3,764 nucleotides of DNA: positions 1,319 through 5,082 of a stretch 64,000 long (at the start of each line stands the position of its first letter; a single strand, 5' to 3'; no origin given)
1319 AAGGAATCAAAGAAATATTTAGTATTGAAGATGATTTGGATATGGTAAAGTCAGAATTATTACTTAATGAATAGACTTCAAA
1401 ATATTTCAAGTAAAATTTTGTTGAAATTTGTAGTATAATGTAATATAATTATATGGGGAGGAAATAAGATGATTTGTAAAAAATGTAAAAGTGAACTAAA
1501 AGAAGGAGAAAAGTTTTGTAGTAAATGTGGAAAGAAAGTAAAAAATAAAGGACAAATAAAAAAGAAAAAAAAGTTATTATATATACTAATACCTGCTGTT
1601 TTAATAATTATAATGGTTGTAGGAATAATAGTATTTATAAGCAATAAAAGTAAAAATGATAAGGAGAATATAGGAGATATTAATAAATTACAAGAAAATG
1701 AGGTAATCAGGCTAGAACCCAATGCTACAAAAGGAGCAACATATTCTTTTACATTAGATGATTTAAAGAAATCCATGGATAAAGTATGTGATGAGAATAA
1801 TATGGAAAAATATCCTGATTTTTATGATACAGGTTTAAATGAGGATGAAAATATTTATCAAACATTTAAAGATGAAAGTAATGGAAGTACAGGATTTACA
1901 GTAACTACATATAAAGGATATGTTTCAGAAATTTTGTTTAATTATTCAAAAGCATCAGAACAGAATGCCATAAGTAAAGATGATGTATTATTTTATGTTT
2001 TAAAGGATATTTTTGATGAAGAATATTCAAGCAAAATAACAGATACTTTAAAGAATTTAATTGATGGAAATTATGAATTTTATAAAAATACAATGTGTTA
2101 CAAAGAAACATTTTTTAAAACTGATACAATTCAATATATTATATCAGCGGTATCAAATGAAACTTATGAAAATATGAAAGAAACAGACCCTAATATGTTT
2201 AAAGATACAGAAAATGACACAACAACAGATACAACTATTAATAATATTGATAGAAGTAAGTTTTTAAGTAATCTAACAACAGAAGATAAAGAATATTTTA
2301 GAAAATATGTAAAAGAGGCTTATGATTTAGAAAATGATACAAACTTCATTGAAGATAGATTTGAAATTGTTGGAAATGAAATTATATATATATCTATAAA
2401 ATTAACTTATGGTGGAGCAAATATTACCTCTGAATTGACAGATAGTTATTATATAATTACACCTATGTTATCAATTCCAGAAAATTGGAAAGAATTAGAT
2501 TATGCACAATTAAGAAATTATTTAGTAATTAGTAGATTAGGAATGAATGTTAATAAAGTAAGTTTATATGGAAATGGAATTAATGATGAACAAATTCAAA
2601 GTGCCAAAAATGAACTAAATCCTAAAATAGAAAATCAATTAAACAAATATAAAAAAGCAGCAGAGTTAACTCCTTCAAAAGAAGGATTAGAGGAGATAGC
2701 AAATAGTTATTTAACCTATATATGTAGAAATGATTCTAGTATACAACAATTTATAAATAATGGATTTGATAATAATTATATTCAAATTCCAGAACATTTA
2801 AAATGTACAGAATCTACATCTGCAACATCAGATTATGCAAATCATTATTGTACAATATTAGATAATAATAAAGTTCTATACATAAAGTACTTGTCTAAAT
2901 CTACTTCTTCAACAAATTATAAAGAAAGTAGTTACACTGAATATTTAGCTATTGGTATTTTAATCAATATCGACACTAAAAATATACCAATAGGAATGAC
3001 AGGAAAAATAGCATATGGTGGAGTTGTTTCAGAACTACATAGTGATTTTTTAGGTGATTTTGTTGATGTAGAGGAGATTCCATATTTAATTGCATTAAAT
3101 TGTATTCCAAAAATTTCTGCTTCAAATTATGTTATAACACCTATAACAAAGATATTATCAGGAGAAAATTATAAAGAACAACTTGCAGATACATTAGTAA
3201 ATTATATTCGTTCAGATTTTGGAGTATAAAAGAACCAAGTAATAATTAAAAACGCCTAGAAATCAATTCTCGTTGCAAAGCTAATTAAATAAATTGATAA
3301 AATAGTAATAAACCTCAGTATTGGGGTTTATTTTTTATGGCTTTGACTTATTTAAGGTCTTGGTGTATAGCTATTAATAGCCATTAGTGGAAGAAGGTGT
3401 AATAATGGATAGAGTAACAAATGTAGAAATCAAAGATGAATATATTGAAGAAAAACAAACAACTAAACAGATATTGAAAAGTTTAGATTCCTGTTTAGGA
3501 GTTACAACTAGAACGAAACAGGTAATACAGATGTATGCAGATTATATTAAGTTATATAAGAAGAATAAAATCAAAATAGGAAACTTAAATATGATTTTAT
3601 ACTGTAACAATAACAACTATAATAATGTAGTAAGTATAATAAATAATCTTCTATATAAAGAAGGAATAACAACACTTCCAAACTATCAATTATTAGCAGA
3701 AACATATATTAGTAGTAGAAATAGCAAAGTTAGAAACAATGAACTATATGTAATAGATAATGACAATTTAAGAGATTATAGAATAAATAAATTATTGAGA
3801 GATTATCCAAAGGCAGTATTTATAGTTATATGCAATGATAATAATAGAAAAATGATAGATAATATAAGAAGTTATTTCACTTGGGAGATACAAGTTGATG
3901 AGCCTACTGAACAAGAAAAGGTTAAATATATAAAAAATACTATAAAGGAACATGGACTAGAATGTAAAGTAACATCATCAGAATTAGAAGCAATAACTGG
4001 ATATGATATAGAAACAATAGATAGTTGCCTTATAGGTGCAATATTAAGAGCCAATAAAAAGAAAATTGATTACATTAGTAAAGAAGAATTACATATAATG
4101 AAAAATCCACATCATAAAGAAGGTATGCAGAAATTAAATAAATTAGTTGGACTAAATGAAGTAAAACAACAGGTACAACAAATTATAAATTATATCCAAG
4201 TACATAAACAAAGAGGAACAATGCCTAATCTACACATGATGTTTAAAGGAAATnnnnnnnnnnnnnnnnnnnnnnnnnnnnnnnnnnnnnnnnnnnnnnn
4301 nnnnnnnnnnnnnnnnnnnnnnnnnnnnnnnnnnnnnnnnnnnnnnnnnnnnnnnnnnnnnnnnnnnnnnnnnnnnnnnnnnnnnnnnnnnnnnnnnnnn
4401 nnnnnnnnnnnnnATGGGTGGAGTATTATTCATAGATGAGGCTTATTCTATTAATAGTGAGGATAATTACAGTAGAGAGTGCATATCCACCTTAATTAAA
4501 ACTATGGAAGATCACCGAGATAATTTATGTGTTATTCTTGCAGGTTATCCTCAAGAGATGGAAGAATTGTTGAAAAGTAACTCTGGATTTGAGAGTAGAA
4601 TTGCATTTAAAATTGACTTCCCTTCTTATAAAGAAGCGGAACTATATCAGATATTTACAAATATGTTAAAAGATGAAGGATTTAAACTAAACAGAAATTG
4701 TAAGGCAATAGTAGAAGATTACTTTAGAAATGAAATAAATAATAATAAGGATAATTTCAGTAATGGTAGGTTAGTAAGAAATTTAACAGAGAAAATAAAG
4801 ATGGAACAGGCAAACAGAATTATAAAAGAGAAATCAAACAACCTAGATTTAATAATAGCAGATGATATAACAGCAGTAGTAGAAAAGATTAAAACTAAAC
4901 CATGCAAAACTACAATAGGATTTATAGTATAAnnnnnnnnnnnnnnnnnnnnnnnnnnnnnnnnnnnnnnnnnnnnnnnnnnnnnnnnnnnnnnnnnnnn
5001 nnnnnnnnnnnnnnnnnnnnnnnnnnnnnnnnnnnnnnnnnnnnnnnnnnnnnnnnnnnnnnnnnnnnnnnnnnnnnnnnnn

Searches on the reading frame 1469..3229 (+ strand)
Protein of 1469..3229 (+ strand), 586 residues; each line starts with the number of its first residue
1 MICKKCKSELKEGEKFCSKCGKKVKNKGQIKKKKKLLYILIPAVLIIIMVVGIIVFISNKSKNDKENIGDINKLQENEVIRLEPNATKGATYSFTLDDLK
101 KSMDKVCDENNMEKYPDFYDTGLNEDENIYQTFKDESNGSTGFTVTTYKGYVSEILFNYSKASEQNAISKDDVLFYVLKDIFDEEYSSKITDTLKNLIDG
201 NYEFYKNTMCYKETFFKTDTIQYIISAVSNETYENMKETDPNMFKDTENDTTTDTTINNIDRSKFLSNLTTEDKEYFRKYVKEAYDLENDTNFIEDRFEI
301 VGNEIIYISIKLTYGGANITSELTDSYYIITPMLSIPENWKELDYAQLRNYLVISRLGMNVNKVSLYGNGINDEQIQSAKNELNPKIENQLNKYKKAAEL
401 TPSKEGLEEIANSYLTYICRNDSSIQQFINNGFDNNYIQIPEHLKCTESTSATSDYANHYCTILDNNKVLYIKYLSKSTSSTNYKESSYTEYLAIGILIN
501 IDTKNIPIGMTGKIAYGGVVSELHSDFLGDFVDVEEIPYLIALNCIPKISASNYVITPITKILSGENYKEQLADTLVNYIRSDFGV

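Call 46: search_protein_families(library=pfam, proteins=[window:1469-3229:+], max_evalue=0.0001)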
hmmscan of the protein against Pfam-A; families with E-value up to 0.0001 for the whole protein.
window:1469-3229:+ (586 aa): 1 family
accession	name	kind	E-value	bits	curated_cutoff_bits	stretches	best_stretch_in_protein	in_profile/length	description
PF13240.11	Zn_Ribbon_1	-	5.1e-05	23.4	25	0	3-24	2-23/23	zinc-ribbon domain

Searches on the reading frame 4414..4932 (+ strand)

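Call 79: search_protein_families(library=pfam, proteins=[window:4414-4932:+], max_evalue=0.001)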
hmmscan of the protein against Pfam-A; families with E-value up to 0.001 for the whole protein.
window:4414-4932:+ (172 aa): 2 families
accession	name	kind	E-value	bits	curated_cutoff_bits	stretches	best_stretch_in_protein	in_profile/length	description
PF17866.7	AAA_lid_6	-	1.2e-11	44.9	24.3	1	97-152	4-60/60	AAA lid domain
PF00004.35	AAA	-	5.6e-06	27.3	21.2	1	4-65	60-129/131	ATPase family associated with various cellular activities (AAA)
